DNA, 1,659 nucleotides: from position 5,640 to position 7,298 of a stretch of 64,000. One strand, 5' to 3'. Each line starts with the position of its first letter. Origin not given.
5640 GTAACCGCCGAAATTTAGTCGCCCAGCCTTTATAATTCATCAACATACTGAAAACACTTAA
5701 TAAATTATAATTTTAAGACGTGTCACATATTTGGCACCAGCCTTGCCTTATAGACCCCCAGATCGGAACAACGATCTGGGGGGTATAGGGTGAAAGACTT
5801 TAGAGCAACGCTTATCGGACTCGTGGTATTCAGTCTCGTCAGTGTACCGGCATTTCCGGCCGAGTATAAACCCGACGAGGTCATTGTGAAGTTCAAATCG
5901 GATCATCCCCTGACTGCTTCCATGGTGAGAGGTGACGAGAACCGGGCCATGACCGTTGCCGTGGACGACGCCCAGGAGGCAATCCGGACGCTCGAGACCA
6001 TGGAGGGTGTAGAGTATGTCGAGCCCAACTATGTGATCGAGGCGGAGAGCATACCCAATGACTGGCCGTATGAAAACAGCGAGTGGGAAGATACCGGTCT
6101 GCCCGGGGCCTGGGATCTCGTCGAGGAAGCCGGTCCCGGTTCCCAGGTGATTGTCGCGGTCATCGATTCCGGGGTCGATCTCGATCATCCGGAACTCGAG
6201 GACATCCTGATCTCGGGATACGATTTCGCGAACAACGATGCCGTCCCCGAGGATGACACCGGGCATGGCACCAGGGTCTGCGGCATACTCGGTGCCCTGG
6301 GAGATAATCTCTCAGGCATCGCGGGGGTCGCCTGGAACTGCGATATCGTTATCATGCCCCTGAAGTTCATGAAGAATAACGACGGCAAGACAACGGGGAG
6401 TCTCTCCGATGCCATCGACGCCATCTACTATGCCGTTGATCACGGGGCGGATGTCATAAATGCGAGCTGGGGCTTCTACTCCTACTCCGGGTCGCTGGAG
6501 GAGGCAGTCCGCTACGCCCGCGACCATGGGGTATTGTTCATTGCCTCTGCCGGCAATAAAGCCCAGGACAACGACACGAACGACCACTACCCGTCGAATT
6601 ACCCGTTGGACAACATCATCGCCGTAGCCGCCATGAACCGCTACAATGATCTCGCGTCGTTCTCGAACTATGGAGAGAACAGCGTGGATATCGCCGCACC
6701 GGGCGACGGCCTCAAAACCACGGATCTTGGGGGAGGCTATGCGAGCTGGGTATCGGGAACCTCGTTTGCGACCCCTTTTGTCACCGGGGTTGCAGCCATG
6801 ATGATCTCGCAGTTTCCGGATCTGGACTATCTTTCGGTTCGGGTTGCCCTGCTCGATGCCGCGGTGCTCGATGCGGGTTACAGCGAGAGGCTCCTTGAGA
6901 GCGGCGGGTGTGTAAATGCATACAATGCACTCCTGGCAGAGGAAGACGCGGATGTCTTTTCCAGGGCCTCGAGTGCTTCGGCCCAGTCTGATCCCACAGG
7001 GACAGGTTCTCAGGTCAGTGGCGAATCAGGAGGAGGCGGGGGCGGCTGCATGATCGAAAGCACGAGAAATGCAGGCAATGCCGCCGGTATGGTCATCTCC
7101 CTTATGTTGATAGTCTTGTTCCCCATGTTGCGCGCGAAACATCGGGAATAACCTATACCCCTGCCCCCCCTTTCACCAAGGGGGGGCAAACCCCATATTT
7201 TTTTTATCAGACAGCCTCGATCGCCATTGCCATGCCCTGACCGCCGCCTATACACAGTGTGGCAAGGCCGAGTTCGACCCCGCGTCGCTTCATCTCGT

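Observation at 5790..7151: Subtilisin with a Gly6-Cys / TM helix / basic-cluster C-terminal tail resembling sortase-type sorting signals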

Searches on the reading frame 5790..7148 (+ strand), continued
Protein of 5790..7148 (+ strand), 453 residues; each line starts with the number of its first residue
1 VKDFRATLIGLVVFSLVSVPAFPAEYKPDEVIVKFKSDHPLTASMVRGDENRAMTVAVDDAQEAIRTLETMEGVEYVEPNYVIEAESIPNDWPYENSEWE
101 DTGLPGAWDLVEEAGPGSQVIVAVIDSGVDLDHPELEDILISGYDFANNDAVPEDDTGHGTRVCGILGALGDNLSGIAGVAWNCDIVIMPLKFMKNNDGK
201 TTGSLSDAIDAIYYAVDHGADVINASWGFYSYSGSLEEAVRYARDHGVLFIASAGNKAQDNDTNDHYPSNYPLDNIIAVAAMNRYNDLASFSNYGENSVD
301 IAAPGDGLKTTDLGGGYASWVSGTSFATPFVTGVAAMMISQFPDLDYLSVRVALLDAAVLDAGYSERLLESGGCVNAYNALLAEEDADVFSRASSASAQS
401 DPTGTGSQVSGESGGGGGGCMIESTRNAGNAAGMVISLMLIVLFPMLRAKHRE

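Call 26: search_solved_structures(query=window:5790-7148:+, max_evalue=1e-20)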
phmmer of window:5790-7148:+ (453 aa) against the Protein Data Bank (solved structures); distinct sequences matched with E-value up to 1e-20: 83 (the best 60 are shown).
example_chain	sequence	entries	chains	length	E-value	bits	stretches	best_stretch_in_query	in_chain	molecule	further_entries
1dbi_A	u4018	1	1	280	1.6e-47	165.9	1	89-381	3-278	AK.1 SERINE PROTEASE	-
3vv3_A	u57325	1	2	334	5.9e-43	150.8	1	141-382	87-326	Deseasin MCP-01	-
1thm_A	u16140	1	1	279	8e-40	140.5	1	89-380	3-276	THERMITASE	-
1tec_E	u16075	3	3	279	1e-39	140.1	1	89-380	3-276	THERMITASE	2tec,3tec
7xr8_A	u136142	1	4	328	2.5e-36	128.9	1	109-344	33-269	Major intracellular serine protease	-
3qtl_A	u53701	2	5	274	1.7e-33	119.7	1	114-358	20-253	Subtilisin-like serin protease | KerA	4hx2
4gi3_A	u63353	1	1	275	1.7e-33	119.6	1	114-358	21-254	KerA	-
1c3l_A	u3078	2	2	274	2.3e-33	119.2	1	114-358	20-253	SUBTILISIN-CARLSBERG | Subtilisin Carlsberg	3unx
1af4_A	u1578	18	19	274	2.4e-33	119.1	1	114-358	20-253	SUBTILISIN CARLSBERG | SUBTILISIN CARLSBERG, TYPE VIII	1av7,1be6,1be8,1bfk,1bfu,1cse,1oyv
1yu6_A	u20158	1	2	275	2.5e-33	119.1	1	114-358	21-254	Subtilisin Carlsberg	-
1scn_E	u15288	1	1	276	2.5e-33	119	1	114-358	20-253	SUBTILISIN CARLSBERG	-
1sel_A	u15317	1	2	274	8.8e-33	117.3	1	114-358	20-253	SELENOSUBTILISIN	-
1avt_A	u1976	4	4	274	8.8e-33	117.3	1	114-358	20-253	SUBTILISIN CARLSBERG, TYPE VIII | KerA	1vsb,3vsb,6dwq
5gl8_A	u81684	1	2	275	3.6e-32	115.2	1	114-356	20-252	Subtilisin NAT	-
3vyv_A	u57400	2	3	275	8.4e-32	114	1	114-356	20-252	Subtilisin NAT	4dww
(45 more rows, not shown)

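Call 52: predict_structure(alignment_id=A2)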
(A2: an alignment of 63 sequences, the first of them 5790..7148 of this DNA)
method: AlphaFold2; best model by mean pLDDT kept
length: 453 residues; sequences in the alignment: 63
mean_pLDDT: 80.8   pTM: 0.76
mean pLDDT of the five models: 80.8, 80.7, 80.3, 79.5, 79.0
residues with pLDDT >= 90: 249; 70-90: 96; 50-70: 39; < 50: 69
segments of 3 or more residues with pLDDT < 50: 19-23, 41-47, 89-93, 388-429, 445-453
pLDDT, mean of each block of 10 residues (from residue 1): 82 70 71 80 49 89 93 92 71 57 82 86 98 92 97 96 87 56 80 94 96 98 96 96 98 96 97 98 89 96 89 87 91 94 95 96 93 94 64 35 32 32 39 73 54 35
secondary structure, 60 per line:
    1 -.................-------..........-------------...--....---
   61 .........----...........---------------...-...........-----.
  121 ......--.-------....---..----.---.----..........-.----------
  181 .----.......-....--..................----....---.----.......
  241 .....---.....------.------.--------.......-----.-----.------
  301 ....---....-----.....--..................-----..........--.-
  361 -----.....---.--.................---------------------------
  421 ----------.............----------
elements in order: H2-18 E26-35 E54-57 H61-69 E74-84 H104-114 E120-126 H159-168 E186-192 E194-197 E200-204 H205-217 E222-225 H234-245 E249-253 E276-282 E301-304 E308-311 E317-321 H324-341 H347-356 H366-370 H377-393 H431-443

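Call 56: list_cluster_members(proteins=[P0001])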
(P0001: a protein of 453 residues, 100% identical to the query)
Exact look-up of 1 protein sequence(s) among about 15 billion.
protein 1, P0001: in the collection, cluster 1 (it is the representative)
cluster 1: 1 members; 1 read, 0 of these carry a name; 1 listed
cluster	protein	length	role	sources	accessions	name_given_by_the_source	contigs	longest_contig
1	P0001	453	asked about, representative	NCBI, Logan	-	-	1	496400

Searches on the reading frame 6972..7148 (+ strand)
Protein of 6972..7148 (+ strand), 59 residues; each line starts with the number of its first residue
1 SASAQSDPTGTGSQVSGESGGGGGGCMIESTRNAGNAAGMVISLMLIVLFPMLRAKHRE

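Call 3: search_protein_families(library=ncbifam, proteins=[window:6972-7148:+], max_evalue=10)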
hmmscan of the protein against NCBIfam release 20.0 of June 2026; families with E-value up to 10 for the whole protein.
seq(59 aa): 1 family
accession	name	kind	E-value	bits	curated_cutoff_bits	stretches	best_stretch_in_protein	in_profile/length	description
NF009776.0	PRK13275.1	equivalog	0.0078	15.5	64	1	28-53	40-65/70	tetrahydromethanopterin S-methyltransferase subunit F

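Call 4: search_protein_families(library=pfam, proteins=[window:6972-7148:+], max_evalue=10)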
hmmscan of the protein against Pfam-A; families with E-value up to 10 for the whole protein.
seq(59 aa): 1 family
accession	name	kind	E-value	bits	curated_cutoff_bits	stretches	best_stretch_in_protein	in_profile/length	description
PF09472.15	MtrF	-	0.056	13.3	22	1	28-52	37-60/62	Tetrahydromethanopterin S-methyltransferase, F subunit (MtrF)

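Call 35: search_protein_families(library=ncbifam, proteins=[window:7005-7148:+], max_evalue=10)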
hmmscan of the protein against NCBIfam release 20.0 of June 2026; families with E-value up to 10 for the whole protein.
seq(48 aa): 1 family
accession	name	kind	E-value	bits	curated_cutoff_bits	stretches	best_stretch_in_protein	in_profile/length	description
NF009776.0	PRK13275.1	equivalog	0.0048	16.2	64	1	17-42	40-65/70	tetrahydromethanopterin S-methyltransferase subunit F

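Call 59: search_protein_families(library=ncbifam, proteins=[window:7002-7148:+], max_evalue=10)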
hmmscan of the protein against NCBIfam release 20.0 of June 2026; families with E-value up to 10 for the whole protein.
seq(49 aa): 1 family
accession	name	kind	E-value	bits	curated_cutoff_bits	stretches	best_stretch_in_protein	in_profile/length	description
NF009776.0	PRK13275.1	equivalog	0.0051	16.1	64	1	18-43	40-65/70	tetrahydromethanopterin S-methyltransferase subunit F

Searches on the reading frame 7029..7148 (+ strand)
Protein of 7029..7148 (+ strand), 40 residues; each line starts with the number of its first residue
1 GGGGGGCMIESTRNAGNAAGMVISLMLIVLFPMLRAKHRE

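Call 27: search_protein_representatives(alignment_id=A1)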
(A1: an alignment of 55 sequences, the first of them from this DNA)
Query: 55 sequences, 40 profile positions. Proteins with E-value up to 0.001 (for the whole library): 7; up to 1e-10: 2; up to 1e-30: 0. The best 7 are listed.
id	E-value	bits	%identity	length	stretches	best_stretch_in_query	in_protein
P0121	2.7e-13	65.6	-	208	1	1-40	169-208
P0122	3.0e-12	62.2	-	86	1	1-40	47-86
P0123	5.3e-10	55.0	-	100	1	1-40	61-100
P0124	6.6e-10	54.7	-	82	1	1-40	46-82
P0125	1.4e-06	44.0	-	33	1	8-40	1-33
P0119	1.1e-05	41.1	-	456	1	1-38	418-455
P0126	8.7e-05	38.3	-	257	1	8-39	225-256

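Call 29: search_protein_families(library=ncbifam, proteins=[window:7029-7148:+], max_evalue=10)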
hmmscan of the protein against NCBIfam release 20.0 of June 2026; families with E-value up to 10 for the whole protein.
seq(40 aa): 2 families
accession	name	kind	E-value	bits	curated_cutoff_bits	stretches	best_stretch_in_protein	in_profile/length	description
NF009776.0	PRK13275.1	equivalog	0.0031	16.8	64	1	9-34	40-65/70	tetrahydromethanopterin S-methyltransferase subunit F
TIGR02507.1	MtrF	equivalog_domain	0.058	13.1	25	1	10-35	38-63/65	tetrahydromethanopterin S-methyltransferase subunit F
